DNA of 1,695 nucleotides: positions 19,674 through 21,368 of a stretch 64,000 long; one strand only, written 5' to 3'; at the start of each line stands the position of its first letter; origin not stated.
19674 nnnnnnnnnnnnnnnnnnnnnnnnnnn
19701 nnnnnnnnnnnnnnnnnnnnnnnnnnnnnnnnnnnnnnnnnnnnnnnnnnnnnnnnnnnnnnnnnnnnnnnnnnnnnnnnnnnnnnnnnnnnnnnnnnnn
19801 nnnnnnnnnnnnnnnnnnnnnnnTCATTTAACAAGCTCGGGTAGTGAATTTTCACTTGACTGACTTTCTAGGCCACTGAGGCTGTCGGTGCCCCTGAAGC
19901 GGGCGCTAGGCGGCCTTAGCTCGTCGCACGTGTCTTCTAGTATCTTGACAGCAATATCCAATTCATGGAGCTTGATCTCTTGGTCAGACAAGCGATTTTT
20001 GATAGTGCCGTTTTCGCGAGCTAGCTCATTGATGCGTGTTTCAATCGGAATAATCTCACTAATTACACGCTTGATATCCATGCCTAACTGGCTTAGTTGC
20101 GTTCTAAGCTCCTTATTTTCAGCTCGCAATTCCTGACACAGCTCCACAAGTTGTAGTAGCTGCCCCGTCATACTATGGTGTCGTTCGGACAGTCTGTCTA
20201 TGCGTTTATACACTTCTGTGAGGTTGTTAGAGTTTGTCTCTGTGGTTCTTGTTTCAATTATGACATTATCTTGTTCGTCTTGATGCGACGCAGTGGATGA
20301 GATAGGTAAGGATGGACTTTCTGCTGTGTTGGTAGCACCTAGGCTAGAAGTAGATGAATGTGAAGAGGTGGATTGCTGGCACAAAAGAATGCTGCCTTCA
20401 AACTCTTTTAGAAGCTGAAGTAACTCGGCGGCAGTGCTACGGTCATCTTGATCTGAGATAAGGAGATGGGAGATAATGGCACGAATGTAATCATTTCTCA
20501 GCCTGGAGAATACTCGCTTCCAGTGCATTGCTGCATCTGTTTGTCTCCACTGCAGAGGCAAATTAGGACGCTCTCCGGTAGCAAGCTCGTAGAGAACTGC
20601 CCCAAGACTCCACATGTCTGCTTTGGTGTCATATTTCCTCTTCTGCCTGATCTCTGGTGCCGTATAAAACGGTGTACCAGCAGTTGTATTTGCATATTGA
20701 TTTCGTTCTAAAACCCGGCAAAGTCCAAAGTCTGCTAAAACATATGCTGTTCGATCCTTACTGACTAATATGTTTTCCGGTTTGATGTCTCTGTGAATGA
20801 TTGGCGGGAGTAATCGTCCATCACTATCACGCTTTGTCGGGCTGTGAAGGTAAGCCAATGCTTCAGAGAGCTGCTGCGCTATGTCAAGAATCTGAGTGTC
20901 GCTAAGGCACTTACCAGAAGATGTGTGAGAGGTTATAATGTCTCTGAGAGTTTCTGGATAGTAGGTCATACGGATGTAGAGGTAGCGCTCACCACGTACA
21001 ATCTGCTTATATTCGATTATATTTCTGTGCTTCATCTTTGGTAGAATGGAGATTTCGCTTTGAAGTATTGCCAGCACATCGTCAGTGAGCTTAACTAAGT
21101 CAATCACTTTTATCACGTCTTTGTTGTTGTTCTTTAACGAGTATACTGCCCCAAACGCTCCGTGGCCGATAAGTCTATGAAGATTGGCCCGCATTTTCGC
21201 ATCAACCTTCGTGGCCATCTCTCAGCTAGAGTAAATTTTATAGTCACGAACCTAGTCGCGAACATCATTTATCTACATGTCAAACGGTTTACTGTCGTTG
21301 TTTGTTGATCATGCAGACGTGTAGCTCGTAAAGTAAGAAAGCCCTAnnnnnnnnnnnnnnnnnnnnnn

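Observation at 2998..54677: Perfect 7.85-kb direct repeats 43.8 kb apart, bracketing the housekeeping gene block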

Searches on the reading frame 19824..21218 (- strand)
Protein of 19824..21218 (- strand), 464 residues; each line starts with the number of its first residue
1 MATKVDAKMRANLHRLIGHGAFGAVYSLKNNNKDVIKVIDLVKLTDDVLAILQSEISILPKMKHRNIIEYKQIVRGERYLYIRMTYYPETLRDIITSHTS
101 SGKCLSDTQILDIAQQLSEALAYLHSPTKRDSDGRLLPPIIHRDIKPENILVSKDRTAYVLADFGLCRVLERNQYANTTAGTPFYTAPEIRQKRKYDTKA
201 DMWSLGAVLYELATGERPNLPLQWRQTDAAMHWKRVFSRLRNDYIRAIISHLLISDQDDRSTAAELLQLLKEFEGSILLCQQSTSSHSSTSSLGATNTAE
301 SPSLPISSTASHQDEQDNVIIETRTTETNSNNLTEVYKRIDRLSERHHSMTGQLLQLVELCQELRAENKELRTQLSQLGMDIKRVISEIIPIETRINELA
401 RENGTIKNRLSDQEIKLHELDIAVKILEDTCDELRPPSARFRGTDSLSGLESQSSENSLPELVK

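Call 10: search_protein_families(library=pfam, proteins=[window:19824-21218:-], max_evalue=0.01)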
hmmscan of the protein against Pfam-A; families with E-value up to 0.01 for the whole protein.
window:19824-21218:- (464 aa): 10 families
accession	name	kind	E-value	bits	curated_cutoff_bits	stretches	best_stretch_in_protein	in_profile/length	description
PF00069.31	Pkinase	-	1.3e-49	169.4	31.7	1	13-268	3-259/263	Protein kinase domain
PF07714.23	PK_Tyr_Ser-Thr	-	1.8e-31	109.8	23.1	1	13-268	3-256/258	Protein tyrosine and serine/threonine kinase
PF15035.11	Rootletin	-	6.4e-05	23.5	36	1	311-435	58-170/188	Ciliary rootlet component, centrosome cohesion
PF14531.12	Kinase-like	-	0.00029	20.6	25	1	80-260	117-289/289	Kinase-like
PF08614.16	ATG16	-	0.00045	20.9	33.7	1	306-434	46-163/200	Autophagy protein 16 (ATG16)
PF03109.22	ABC1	-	0.0012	18.4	22.9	1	65-174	115-221/244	ABC1 atypical kinase-like domain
PF19220.6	Rod_CreS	-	0.0015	18.1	100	1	346-434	77-165/359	Crescentin, rod domain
PF05667.16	CCDC22_CC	-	0.0038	16.9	39.2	1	249-378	137-259/477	CCDC22 protein coiled-coil region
PF06156.18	YabA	-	0.005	17.9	30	0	333-375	10-52/103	Initiation control protein YabA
PF11559.13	ADIP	-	0.0078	16.7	34.3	1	357-430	43-116/151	Afadin- and alpha -actinin-Binding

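Call 11: find_encoding_contigs(protein=window:19824-21218:-, flank=10000, max_places=10)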
Protein window:19824-21218:- (464 aa): 23 contigs read that carry it; 4 places shown.
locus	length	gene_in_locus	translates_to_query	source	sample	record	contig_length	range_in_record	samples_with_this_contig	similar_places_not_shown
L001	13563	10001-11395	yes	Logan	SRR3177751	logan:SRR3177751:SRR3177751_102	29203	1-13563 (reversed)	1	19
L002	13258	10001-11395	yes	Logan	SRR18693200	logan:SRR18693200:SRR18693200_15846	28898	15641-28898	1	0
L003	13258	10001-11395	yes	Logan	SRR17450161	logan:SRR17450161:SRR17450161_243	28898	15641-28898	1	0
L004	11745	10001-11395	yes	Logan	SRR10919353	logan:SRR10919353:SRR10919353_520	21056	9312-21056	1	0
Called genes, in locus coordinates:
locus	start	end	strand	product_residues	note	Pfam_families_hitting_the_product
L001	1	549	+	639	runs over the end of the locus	-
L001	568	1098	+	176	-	PF04939:RRS1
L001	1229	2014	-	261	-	PF08597:eIF3_subunit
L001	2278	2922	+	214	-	-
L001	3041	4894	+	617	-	PF23649:FKBP15 (faint)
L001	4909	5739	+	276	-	PF00112:Peptidase_C1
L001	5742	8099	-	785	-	-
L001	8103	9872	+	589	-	PF18262:PhetRS_B1, PF03483:B3_4, PF03484:B5, PF17759:tRNA_synthFbeta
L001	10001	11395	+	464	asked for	PF00069:Pkinase, PF07714:PK_Tyr_Ser-Thr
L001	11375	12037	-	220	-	PF10587:EF-1_beta_acid (weak), PF00736:EF1_GNE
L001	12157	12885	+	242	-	PF00293:NUDIX (weak)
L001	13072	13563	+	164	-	?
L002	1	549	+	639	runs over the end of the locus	-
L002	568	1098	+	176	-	PF04939:RRS1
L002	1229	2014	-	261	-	PF08597:eIF3_subunit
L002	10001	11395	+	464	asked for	PF00069:Pkinase, PF07714:PK_Tyr_Ser-Thr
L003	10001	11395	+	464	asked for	PF00069:Pkinase, PF07714:PK_Tyr_Ser-Thr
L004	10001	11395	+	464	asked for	PF00069:Pkinase, PF07714:PK_Tyr_Ser-Thr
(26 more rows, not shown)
